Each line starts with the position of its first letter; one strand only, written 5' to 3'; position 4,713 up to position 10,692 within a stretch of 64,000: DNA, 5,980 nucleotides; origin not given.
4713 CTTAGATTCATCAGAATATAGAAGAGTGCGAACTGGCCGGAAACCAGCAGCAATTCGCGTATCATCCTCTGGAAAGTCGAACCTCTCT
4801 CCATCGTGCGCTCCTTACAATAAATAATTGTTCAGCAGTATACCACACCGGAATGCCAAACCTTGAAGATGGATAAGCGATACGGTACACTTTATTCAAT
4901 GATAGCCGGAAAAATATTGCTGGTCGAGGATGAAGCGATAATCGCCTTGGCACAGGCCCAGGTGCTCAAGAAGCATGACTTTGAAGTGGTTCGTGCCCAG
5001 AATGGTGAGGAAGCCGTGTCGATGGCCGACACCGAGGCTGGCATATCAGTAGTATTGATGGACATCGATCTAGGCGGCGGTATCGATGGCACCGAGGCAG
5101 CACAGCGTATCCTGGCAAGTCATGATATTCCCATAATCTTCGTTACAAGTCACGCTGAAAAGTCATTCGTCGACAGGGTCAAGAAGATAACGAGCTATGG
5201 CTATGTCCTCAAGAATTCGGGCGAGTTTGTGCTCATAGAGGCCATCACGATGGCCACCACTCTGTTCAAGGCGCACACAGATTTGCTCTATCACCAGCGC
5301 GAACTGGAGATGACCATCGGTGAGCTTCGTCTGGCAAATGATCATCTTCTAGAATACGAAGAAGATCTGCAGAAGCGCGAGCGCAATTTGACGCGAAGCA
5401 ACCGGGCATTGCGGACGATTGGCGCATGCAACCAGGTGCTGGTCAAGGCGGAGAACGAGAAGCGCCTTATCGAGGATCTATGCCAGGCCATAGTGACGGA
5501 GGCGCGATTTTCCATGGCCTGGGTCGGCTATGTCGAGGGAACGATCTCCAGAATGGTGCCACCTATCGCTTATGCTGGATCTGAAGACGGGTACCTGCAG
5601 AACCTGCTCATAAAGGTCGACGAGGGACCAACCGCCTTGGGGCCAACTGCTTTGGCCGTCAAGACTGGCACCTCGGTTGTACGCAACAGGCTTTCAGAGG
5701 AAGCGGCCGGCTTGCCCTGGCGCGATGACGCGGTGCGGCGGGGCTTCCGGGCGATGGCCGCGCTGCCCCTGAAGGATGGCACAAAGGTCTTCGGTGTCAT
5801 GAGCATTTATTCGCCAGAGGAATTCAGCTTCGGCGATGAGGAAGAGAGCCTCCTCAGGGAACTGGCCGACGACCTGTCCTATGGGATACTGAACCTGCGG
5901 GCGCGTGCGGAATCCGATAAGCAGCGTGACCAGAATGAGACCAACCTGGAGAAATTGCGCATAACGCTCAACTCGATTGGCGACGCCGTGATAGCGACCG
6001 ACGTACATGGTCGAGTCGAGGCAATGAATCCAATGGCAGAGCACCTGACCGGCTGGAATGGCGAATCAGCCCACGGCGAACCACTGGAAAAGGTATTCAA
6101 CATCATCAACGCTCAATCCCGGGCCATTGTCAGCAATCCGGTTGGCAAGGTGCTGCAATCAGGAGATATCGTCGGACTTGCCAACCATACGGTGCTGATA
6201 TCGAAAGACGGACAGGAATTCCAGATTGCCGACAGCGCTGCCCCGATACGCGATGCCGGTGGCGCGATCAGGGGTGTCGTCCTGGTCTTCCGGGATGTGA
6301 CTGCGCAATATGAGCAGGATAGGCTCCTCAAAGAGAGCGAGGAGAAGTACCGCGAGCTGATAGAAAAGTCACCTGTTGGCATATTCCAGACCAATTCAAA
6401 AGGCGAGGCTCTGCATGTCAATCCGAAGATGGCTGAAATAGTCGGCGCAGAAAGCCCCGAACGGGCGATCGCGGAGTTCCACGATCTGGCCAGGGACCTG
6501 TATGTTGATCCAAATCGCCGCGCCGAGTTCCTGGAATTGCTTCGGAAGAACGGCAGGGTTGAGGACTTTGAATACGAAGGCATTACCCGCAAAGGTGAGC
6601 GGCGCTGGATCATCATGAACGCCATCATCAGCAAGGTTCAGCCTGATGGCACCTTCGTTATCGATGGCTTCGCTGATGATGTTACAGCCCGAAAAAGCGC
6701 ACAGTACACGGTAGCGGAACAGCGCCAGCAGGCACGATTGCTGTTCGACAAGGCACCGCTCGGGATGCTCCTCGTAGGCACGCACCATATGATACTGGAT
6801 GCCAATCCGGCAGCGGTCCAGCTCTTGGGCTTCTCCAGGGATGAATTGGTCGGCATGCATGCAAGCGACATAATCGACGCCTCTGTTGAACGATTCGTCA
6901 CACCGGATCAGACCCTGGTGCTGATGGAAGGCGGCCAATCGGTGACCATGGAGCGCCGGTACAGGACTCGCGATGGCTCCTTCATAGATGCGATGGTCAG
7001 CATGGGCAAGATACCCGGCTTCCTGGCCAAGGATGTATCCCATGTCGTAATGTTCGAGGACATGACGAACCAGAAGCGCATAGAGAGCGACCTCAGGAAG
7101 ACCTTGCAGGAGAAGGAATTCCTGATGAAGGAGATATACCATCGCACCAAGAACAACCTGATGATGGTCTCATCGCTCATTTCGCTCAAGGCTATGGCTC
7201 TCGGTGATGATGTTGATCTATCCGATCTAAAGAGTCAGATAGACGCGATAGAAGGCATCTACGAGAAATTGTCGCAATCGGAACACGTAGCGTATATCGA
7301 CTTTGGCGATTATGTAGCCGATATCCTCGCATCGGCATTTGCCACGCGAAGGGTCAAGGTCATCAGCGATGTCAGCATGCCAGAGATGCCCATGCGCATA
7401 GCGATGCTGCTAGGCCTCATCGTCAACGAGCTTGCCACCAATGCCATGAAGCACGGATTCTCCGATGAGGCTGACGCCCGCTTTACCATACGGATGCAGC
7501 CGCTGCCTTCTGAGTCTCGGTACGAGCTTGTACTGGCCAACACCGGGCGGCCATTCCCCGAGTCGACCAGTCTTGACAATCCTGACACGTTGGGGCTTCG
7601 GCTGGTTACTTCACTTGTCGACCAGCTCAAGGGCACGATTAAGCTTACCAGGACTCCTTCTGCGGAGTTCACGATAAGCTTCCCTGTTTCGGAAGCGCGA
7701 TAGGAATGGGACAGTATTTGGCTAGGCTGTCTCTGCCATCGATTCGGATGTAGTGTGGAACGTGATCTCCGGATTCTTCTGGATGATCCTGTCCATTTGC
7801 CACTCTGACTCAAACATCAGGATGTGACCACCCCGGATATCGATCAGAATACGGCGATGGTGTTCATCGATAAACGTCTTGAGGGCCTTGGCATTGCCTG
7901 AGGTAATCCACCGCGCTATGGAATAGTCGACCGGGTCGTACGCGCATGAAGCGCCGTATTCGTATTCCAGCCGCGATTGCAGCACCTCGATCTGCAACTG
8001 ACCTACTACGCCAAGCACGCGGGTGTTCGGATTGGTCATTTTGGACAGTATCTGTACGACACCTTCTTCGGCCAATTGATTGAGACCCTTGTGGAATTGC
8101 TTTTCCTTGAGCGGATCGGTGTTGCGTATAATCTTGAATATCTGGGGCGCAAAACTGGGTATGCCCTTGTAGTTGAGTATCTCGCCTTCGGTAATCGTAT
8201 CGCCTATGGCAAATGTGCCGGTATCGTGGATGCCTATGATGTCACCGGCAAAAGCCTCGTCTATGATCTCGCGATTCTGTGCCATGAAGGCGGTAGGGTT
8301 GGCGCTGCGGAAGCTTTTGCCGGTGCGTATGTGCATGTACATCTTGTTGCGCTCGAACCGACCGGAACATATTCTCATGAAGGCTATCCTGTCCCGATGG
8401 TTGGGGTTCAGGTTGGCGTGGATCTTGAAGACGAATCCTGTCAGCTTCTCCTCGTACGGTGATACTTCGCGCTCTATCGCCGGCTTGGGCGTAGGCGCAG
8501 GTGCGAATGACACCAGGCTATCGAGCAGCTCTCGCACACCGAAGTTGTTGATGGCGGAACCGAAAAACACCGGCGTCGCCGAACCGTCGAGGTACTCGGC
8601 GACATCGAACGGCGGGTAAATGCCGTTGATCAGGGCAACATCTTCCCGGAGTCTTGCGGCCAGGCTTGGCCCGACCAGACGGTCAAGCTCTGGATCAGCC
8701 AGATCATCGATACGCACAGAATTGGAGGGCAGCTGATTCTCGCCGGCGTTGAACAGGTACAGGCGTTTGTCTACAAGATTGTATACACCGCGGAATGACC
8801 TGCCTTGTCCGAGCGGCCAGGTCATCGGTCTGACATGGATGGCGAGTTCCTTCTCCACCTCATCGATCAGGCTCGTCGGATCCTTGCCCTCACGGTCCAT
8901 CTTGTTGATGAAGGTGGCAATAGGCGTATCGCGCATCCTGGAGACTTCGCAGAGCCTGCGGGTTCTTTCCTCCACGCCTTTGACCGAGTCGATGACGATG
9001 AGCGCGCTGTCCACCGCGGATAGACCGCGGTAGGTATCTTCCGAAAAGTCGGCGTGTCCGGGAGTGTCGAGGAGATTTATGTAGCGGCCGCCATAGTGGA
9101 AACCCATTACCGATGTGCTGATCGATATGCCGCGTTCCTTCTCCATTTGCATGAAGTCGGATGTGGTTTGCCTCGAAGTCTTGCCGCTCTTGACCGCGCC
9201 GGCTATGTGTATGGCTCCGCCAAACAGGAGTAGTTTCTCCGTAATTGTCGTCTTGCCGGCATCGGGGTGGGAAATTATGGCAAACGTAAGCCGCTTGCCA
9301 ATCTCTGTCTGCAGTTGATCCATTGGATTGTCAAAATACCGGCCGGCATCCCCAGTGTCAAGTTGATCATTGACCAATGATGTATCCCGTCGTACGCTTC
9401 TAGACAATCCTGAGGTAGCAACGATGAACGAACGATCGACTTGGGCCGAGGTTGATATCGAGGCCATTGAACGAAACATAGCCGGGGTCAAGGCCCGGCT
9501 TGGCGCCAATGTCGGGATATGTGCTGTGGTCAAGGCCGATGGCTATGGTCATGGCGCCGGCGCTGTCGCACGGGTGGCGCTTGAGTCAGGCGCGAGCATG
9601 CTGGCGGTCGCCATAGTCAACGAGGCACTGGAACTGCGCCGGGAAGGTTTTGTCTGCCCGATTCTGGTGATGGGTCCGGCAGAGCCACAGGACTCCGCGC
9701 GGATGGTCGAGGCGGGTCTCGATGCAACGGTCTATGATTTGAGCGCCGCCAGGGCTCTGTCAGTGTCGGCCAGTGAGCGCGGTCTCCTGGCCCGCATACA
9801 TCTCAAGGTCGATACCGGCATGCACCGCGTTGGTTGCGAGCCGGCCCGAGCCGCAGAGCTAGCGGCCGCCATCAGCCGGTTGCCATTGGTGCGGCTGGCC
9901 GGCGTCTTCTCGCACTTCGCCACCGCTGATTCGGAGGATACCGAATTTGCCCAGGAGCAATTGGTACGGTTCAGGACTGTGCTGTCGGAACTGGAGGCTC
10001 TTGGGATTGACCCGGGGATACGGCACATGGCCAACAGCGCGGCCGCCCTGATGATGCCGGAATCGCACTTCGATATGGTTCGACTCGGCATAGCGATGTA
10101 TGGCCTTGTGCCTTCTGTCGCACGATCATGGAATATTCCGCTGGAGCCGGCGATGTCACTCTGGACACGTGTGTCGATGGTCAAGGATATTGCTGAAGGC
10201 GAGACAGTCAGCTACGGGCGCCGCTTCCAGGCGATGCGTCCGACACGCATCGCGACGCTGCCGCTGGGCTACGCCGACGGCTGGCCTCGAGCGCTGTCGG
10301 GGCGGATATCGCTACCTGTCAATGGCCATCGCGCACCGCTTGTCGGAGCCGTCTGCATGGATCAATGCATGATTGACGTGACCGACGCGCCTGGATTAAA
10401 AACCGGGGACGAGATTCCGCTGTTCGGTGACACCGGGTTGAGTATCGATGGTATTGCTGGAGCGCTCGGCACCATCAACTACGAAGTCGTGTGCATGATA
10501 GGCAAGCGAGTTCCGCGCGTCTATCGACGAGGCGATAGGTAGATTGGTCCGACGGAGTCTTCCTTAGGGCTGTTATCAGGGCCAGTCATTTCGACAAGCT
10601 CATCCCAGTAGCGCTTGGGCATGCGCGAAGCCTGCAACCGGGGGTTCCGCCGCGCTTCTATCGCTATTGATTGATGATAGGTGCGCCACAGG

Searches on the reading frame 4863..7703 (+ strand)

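Call 18: search_protein_families(library=pfam, proteins=[window:4863-7703:+], max_evalue=0.001)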
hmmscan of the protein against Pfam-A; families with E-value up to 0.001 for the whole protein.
window:4863-7703:+ (946 aa): 13 families
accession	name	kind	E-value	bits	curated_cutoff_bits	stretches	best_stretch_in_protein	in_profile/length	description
PF13426.13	PAS_9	-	9.2e-31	106.6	27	3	633-735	2-102/103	PAS domain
PF00989.32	PAS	-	1.8e-29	102.5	22.6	3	367-479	5-113/113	PAS fold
PF08448.16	PAS_4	-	1.1e-23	84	23.1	2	369-483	1-109/110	PAS fold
PF13188.13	PAS_8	-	2.8e-19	68.7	21.8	3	625-669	4-48/65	PAS domain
PF00072.30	Response_reg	-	2.6e-18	66.6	30.2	1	18-128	1-110/111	Response regulator receiver domain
PF07568.18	HisKA_2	-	3.9e-13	49.7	22.3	1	757-826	1-73/76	Histidine kinase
PF13185.12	GAF_2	-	5.5e-13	49.7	28.6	1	197-339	2-132/136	GAF domain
PF01590.32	GAF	-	1.6e-11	45.3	22.4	1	230-339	34-130/133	GAF domain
PF08447.18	PAS_3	-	5e-08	33.6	25.6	0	388-473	4-86/89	PAS fold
PF02518.31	HATPase_c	-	4.8e-06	27.4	26.4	1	849-942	5-109/111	Histidine kinase-, DNA gyrase B-, and HSP90-like ATPase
PF13581.12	HATPase_c_2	-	2.1e-05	24.9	27.4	1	850-922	32-112/127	Histidine kinase-like ATPase domain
PF13492.12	GAF_3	-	2.5e-05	25.1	27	1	201-343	4-128/129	GAF domain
PF03709.21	OKR_DC_1_N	-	0.00043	20.9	29.3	0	33-126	11-103/111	Orn/Lys/Arg decarboxylase, N-terminal domain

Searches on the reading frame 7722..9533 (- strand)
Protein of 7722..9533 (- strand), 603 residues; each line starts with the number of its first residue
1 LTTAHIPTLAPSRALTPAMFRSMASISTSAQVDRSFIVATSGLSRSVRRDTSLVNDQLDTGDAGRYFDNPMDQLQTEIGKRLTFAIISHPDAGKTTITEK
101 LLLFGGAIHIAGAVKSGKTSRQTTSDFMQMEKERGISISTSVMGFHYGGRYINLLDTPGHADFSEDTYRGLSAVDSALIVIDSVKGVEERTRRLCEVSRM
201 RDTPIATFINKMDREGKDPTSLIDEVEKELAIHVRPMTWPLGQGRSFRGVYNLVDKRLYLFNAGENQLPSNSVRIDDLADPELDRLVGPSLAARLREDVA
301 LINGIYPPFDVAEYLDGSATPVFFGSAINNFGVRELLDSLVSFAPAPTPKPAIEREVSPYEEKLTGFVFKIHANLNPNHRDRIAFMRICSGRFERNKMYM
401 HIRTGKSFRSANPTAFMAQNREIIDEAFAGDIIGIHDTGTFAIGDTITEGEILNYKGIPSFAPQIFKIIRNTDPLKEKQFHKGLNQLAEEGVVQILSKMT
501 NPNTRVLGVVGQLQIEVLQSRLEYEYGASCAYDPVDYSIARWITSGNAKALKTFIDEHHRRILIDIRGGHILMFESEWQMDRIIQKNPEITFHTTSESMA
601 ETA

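Call 18: search_protein_families(library=pfam, proteins=[window:7722-9533:-], max_evalue=0.001)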
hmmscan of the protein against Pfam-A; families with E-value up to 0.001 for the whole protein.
window:7722-9533:- (603 aa): 5 families
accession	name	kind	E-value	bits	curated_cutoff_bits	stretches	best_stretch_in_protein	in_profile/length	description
PF00009.33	GTP_EFTU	-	4.8e-50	170.2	26.5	1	82-345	4-187/188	Elongation factor Tu GTP binding domain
PF16658.11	RF3_C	-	1.3e-42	145.2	40.1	1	455-582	1-130/132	Class II release factor RF3, C-terminal domain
PF22042.2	EF-G_D2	-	2.7e-25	88.7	27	1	364-449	2-83/84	Elongation factor G domain 2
PF03144.31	GTP_EFTU_D2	-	1.9e-07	31.8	30.3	1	382-448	2-73/73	Elongation factor Tu domain 2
PF01926.29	MMR_HSR1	-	1.1e-05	25.9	21.9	1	84-211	2-113/113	50S ribosome-binding GTPase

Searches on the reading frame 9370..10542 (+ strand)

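Call 18: search_protein_families(library=pfam, proteins=[window:9370-10542:+], max_evalue=0.001)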
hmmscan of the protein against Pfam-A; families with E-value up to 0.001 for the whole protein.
window:9370-10542:+ (390 aa): 2 families
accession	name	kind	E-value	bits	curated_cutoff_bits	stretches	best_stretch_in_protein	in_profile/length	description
PF01168.26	Ala_racemase_N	-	2.5e-70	237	24.1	1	28-248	1-220/220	Alanine racemase, N-terminal domain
PF00842.27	Ala_racemase_C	-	1.1e-46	158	25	1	261-385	1-127/127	Alanine racemase, C-terminal domain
